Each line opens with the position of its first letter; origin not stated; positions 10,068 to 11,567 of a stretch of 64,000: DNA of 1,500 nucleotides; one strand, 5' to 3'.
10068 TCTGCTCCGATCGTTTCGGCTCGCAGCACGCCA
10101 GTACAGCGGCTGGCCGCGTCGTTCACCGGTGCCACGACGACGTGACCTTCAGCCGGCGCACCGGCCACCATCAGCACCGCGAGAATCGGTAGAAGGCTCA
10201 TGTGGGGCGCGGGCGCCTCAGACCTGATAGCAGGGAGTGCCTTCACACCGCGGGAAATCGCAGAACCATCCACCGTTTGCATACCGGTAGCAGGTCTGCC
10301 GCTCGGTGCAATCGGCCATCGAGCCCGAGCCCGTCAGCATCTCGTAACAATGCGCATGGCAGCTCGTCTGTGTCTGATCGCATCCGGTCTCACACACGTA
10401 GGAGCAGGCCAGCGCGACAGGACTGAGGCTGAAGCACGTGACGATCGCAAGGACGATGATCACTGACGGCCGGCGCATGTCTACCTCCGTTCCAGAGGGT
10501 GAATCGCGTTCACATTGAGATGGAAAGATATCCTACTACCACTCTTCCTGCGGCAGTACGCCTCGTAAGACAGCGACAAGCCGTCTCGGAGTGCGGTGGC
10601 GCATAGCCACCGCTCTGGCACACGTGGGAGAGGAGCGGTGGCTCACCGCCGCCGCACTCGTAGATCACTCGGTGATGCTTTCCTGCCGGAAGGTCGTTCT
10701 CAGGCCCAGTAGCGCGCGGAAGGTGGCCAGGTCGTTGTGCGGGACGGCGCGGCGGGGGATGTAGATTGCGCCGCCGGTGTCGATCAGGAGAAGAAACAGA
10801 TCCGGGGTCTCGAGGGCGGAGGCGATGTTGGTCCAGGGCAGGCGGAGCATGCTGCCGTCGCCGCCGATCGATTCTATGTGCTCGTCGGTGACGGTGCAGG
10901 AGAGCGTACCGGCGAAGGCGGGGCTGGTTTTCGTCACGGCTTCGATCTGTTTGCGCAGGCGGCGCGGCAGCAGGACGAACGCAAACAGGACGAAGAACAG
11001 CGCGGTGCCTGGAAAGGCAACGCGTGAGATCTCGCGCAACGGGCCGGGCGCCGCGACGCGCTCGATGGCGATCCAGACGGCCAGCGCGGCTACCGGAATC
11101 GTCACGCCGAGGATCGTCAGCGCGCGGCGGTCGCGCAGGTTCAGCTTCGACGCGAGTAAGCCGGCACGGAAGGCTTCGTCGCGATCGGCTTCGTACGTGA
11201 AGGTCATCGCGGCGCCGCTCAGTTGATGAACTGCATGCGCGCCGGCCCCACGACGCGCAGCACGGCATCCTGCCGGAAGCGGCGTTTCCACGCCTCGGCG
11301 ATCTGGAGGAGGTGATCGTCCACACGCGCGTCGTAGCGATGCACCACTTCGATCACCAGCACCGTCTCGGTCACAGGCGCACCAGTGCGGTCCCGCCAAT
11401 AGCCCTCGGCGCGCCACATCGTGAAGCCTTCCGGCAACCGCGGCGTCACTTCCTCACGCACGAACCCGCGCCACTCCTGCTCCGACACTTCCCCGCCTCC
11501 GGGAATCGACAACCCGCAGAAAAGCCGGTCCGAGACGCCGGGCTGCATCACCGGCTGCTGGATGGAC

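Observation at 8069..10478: A Cys-rich secreted mini-protein is co-operonic with a giant multi-CarboxypepD_reg protein and a PDZ protein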

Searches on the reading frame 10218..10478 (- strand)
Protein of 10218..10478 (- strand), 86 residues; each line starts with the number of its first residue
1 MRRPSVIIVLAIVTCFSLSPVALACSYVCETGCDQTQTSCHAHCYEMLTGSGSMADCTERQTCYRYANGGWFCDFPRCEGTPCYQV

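Call 3: search_protein_families(library=pfam, proteins=[window:10218-10478:-], max_evalue=0.1)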
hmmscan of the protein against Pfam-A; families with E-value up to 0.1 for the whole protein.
window:10218-10478:- (86 aa): 0 families

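Call 5: find_homologous_proteins(query=window:10218-10478:-, max_evalue=0.01)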
Query window:10218-10478:- (86 aa): 1 proteins with E <= 0.01 among 1 candidates.
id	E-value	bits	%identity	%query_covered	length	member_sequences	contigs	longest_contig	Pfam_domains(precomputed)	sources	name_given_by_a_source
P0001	3.5e-54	198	100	100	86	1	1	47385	-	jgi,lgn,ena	jgi:hypothetical protein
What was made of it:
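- It is short, has no database family, and the first word-indexed search found only itself (call 5).
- Tried and rejected: It found only itself (call 5).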

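Call 7: find_encoding_contigs(protein=P0001, flank=10000)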
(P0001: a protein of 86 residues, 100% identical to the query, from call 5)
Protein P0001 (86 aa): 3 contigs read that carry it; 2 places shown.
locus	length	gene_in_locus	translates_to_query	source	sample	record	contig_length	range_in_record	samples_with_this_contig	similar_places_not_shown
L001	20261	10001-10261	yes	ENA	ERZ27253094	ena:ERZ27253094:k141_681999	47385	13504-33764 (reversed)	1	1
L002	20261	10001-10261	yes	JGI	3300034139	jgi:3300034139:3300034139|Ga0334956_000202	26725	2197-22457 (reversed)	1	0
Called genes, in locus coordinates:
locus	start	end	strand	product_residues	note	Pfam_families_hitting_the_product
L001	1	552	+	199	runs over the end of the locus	-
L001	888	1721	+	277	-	PF13588:HSDR_N_2 (weak)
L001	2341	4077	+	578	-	PF00884:Sulfatase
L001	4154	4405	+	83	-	PF14076:DUF4258 (weak)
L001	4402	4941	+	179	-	-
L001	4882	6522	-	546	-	PF02630:SCO1-SenC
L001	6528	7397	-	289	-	PF13646:HEAT_2 (faint)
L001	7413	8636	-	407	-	PF00264:Tyrosinase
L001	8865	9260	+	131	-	PF12098:DUF3574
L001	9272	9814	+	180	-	PF14317:YcxB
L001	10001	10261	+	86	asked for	-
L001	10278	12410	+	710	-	PF13715:CarbopepD_reg_2 (faint), PF13620:CarboxypepD_reg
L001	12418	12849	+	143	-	PF00595:PDZ, PF13180:PDZ_2, PF17820:PDZ_6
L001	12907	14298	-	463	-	-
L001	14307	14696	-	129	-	-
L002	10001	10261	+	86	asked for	-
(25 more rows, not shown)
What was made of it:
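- Independent pipelines called it as a gene (call 7).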

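Call 15: search_protein_representatives(protein=window:10218-10478:-)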
Query: 86 residues. Proteins with E-value up to 0.001 (for the whole library): 9; up to 1e-10: 3; up to 1e-30: 1. The best 9 are listed.
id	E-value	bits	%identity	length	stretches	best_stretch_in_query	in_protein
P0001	1.1e-54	198.4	100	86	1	1-86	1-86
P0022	4.4e-17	78.1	49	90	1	1-86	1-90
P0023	1.8e-12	63.3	44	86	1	7-86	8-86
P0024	5.1e-08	49.1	38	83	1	7-86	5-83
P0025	1.3e-07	47.8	38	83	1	7-86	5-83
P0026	7.9e-07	45.3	37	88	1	5-86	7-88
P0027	1.5e-05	41.2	34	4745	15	49-85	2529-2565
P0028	1.4e-04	38.1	38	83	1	9-86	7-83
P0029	5.1e-04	36.3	40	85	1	6-84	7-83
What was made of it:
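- A full HMMER scan of 1.84 billion representatives finds 7 small homologues of 83-90 aa (call 15).
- Tried and rejected: The full HMMER scan was needed to find relatives (call 15).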

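Call 20: find_homologous_proteins(query=A1, max_evalue=0.01)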
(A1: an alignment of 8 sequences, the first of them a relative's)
Query A1 (8 sequences) (86 aa, profile of the alignment): 10 proteins with E <= 0.01 among 409 candidates.
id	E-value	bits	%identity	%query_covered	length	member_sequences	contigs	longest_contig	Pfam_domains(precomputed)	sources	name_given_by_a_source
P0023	5.5e-30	121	47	76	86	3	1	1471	-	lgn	-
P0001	2.3e-26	110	100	100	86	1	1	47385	-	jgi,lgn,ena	jgi:hypothetical protein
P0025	1.0e-25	108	37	93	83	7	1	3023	-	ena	-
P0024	1.6e-25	107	37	93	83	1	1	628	-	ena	-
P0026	5.1e-25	105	38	79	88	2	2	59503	-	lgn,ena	-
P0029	1.1e-24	104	33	98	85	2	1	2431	-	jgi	jgi:hypothetical protein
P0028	1.2e-20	91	37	95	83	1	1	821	-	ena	-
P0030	9.1e-17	79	37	72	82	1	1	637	-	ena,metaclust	metaclust:\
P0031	3.3e-16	77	37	91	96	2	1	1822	-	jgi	jgi:hypothetical protein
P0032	5.8e-16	76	34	98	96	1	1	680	-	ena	-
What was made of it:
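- A profile search finds 10 clusters in 5.8 billion proteins (call 20).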

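Call 21: find_encoding_contigs(protein=P0026, flank=8000, max_places=3)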
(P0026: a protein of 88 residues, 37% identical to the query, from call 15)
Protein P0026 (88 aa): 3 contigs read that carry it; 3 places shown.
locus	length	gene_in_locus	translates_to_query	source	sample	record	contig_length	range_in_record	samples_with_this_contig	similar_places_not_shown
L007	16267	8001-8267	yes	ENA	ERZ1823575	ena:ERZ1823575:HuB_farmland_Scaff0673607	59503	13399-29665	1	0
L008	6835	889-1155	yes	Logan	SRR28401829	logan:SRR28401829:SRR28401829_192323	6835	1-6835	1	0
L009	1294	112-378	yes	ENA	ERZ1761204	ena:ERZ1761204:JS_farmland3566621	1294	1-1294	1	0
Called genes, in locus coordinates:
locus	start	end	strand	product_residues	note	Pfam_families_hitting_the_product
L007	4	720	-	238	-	PF23441:SDR (faint), PF00106:adh_short, PF01370:Epimerase (weak), PF13561:adh_short_C2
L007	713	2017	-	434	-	PF02878:PGM_PMM_I, PF02879:PGM_PMM_II, PF02880:PGM_PMM_III, PF00408:PGM_PMM_IV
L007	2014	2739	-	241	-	PF07949:YbbR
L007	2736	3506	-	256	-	PF19293:CdaA_N, PF02457:DAC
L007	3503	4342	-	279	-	PF00809:Pterin_bind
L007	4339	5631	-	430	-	PF00275:EPSP_synthase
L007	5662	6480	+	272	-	PF00753:Lactamase_B, PF23023:Anti-Pycsar_Apyc1, PF12706:Lactamase_B_2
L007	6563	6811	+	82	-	PF02700:PurS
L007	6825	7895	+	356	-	-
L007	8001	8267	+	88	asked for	-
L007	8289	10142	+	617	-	PF10670:DUF4198 (faint), PF13715:CarbopepD_reg_2 (faint), PF13620:CarboxypepD_reg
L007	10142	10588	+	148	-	PF00595:PDZ, PF13180:PDZ_2, PF17820:PDZ_6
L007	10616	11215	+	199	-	-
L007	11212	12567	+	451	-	PF13424:TPR_12 (faint), PF00515:TPR_1 (faint), PF07719:TPR_2 (faint), PF17874:TPR_MalT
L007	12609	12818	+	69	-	-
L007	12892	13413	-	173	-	-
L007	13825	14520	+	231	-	PF01965:DJ-1_PfpI (weak), PF07685:GATase_3, PF13507:GATase_5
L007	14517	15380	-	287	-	PF01177:Asp_Glu_race (weak)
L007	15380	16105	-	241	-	PF00246:Peptidase_M14, PF24827:AstE_AspA_cat (weak)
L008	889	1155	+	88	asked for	-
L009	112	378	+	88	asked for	-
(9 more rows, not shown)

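Call 22: find_encoding_contigs(protein=P0025, flank=5000, max_places=3)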
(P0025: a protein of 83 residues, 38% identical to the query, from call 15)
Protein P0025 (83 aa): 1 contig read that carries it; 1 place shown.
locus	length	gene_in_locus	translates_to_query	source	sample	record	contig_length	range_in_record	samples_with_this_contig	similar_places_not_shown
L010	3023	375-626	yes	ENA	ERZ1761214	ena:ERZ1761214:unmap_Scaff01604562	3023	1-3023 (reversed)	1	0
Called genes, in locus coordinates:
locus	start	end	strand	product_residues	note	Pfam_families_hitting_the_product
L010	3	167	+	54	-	?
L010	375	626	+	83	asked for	-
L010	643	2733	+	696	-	PF13620:CarboxypepD_reg (weak), PF13715:CarbopepD_reg_2 (faint), PF07210:DUF1416 (faint), PF13620:CarboxypepD_reg (weak)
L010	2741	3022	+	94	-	?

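Call 23: find_encoding_contigs(protein=P0029, flank=5000, max_places=3)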
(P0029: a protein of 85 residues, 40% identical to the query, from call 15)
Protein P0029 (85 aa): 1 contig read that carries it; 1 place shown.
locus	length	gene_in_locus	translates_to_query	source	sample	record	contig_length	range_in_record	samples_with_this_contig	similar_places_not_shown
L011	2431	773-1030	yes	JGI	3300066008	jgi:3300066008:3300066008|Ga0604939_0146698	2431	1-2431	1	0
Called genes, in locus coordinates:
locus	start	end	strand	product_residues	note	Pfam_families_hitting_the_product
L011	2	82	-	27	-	?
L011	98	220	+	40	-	-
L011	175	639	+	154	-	-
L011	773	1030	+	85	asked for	-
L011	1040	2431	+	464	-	?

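Call 25: search_protein_families(library=ncbifam, proteins=[window:10218-10478:-], max_evalue=0.1)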
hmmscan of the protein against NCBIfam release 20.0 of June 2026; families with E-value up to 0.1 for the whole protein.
window:10218-10478:- (86 aa): 0 families

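Call 39: search_solved_structures(query=A4, max_evalue=10)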
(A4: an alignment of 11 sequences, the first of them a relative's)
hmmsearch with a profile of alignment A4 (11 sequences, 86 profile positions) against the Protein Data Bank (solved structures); distinct sequences matched with E-value up to 10: 6.
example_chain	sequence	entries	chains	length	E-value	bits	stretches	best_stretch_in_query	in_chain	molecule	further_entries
7phg_H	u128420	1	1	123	0.13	15.8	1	40-85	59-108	Heavy ChaIn variable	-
8hgl_H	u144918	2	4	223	0.18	15.4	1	50-85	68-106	NIV-11 Fab heavy chain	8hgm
7tb8_H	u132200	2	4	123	0.32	14.6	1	39-85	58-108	The heavy chain of SARS-CoV-2 antiboddy antibody B1-182.1 | heavy chain of antibody B1-182.1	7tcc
7p40_C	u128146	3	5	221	0.34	14.5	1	52-85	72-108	Variable Heavy Chain P5C3 (VH) | P5C3 Heavy Chain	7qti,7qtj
7ezv_M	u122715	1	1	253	0.77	13.3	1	69-85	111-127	836H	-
7mlz_H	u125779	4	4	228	0.83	13.2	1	40-85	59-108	B1-182.1 Fab heavy chain | Heavy chain of SARS-CoV-2 antibody B1-182.1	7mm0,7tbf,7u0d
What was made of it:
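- Tried and rejected: It returned only chance antibody hits at E>0.1 (call 39).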

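Call 44: search_protein_families(library=padloc, proteins=[window:10218-10478:-], max_evalue=0.01)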
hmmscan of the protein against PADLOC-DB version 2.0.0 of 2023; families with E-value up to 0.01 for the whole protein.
window:10218-10478:- (86 aa): 0 families
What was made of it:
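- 10218..10478 (-): Mini-protein gene: 86-aa precursor, stop at 10218-10220. Founding member of a new family with 8 invariant Cys. No Pfam, NCBIfam or PADLOC family: calls 3, 25, 44.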

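Call 45: predict_structure(alignment_id=A4)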
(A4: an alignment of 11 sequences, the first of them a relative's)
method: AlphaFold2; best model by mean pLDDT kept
length: 86 residues; sequences in the alignment: 11
mean_pLDDT: 78.7   pTM: 0.51
mean pLDDT of the five models: 78.7, 75.2, 74.9, 74.6, 73.2
residues with pLDDT >= 90: 32; 70-90: 28; 50-70: 23; < 50: 3
segments of 3 or more residues with pLDDT < 50: none
pLDDT, mean of each block of 10 residues (from residue 1): 66 61 72 89 81 81 95 92 68
secondary structure, 60 per line:
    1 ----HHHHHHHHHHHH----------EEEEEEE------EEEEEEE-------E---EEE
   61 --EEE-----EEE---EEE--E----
elements in order: H5-16 E27-33 E40-46 E58-60 E63-65 E71-73 E77-79
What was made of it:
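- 10407..10478 (-): Signal peptide codons, residues 1-24 (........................|C). The AF2 model puts a helix at residues 5-16 (call 45).
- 10221..10406 (-): Mature 62-aa domain, predicted to be disulfide-bonded. It has 10 Cys: the 8 family-invariant ones plus the lineage-specific pair C33/C40. AF2 gives an all-beta model with mean pLDDT 78.7 (call 45).
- On Defensins (CS-alpha-beta or beta-defensin): The modelled mature part has no helix (call 45).
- In the AF2 hairpin, strands 27-33 and 40-46 (call 45), C33/C40 would lie across from each other in the same register as invariant C29/C44. Tail pLDDT is lower (68) than the core (81-95), consistent with an exposed end (call 45).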

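Call 53: search_protein_families(library=pfam, proteins=[L007:6825-7892:+, L007:10616-11212:+, L011:175-636:+], max_evalue=0.01)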
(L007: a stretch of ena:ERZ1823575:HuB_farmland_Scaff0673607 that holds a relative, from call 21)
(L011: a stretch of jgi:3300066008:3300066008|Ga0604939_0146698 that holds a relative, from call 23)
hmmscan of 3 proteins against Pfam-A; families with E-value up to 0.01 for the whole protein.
L007:6825-7892:+ (356 aa): 0 families

L007:10616-11212:+ (199 aa): 1 family
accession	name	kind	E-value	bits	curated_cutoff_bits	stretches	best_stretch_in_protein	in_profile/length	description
PF04542.20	Sigma70_r2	-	0.0016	18.6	24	1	43-106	2-69/71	Sigma-70 region 2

L011:175-636:+ (154 aa): 0 families
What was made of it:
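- Closest known: DegS PDZ recognition of outer-membrane-protein C-terminal Y-x-F tails. Different: No sigma or anti-sigma output is conserved; only L007 has a weak ECF-like gene downstream (call 53).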

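Call 80: search_dna_similar(query=window:10218-10478:-, collection=plasmids, mode=protein, max_evalue=0.01)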
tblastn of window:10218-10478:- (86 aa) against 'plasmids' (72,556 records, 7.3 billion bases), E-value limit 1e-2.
No match.

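Call 81: fold_search(model_id=the predicted structure, library=pdb)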
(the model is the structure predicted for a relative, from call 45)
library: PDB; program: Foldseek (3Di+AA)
matches with E <= 10: 46; with E <= 0.001: 0
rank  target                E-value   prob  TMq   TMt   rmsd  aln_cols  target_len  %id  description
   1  5jkd_A                2.1e+00  0.08  0.21  0.09  16.1       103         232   11  Crystal structure of human IZUMO1-JUNO complex (crystal form 2) (released 2016-06-22)
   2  5jkc_A                2.7e+00  0.08  0.21  0.09  16.1       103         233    8  Crystal structure of human IZUMO1-JUNO complex (crystal form 1) (released 2016-06-22)
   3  6j0b_a                3.2e+00  0.06  0.19  0.12  11.0        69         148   17  Cryo-EM Structure of an Extracellular Contractile Injection System, PVC sheath-tube complex in extended state (released 2019-04-10)
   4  8d49_A                4.0e+00  0.13  0.23  0.02  10.3        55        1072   11  Structure of Cas12a2 binary complex (released 2023-01-18)
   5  9ihc_H                4.0e+00  0.08  0.21  0.10   8.5        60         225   10  CryoEM structure of a synthetic antibody, COP-2, in complex with the C-terminal domain of Clostridium perfringens Ente (released 2025-03-12)
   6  7wqv_B                4.0e+00  0.04  0.18  0.09   8.8        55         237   18  Crystal structure of a neutralizing monoclonal antibody (Ab08) in complex with SARS-CoV-2 receptor-binding domain (RBD (released 2023-01-25)
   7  5hy7_A                4.3e+00  0.07  0.21  0.03   9.9        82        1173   10  SF3B10-SF3B130 from Chaetomium thermophilum (released 2016-10-26)
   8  7wqv_P                4.3e+00  0.06  0.19  0.09   8.8        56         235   14  Crystal structure of a neutralizing monoclonal antibody (Ab08) in complex with SARS-CoV-2 receptor-binding domain (RBD (released 2023-01-25)
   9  3ubx_A                4.8e+00  0.04  0.21  0.10  14.0        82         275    7  Crystal structure of the mouse CD1d-C20:2-aGalCer-L363 mAb Fab complex (released 2011-11-16)
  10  6rao_A                5.1e+00  0.08  0.19  0.12   7.8        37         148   27  Cryo-EM structure of the anti-feeding prophage (AFP) baseplate, 6-fold symmetrised (released 2019-04-17)
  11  3e07_B                5.1e+00  0.04  0.19  0.18   8.2        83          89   11  Crystal structure of spatzle cystine knot (released 2008-09-23)
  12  6j0f_a                5.4e+00  0.08  0.23  0.15   9.9        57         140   18  Cryo-EM Structure of an Extracellular Contractile Injection System, PVC sheath/tube terminator in extended state (released 2019-04-10)
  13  3e23                  5.7e+00  0.04  0.21  0.12  10.4        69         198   12  Crystal structure of the RPA2492 protein in complex with SAM from Rhodopseudomonas palustris, Northeast Structural Genom (released 2008-09-30)
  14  2ny3_A                5.7e+00  0.04  0.24  0.08  20.4        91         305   12  HIV-1 gp120 Envelope Glycoprotein (K231C, T257S, E267C, S334A, S375W) Complexed with CD4 and Antibody 17b (released 2007-02-06)
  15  5f4t                  5.7e+00  0.04  0.22  0.10  18.4       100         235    8  Crystal structure of the human sperm Izumo1 residues 22-254 (released 2016-06-15)
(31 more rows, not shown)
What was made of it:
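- On Knottin / inhibitor cystine knot: Foldseek best E is 2.1 with TM about 0.2 (call 81).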

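Call 82: search_dna_similar(query=window:10218-10478:-, collection=phages, mode=protein, max_evalue=0.01)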
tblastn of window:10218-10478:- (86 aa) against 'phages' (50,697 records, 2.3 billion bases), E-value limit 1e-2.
No match.
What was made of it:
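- No hits in phage or plasmid collections (calls 80, 82).
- Tried and rejected: No hit (calls 80, 82).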

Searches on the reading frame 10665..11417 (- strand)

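Call 3: search_protein_families(library=pfam, proteins=[window:10665-11417:-], max_evalue=0.1)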
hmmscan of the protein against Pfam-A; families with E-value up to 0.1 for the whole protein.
window:10665-11417:- (250 aa): 1 family
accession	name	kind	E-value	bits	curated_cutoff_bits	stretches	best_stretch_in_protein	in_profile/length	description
PF14317.12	YcxB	-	1.3e-10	41.3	23.3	1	177-237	2-61/61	YcxB-like protein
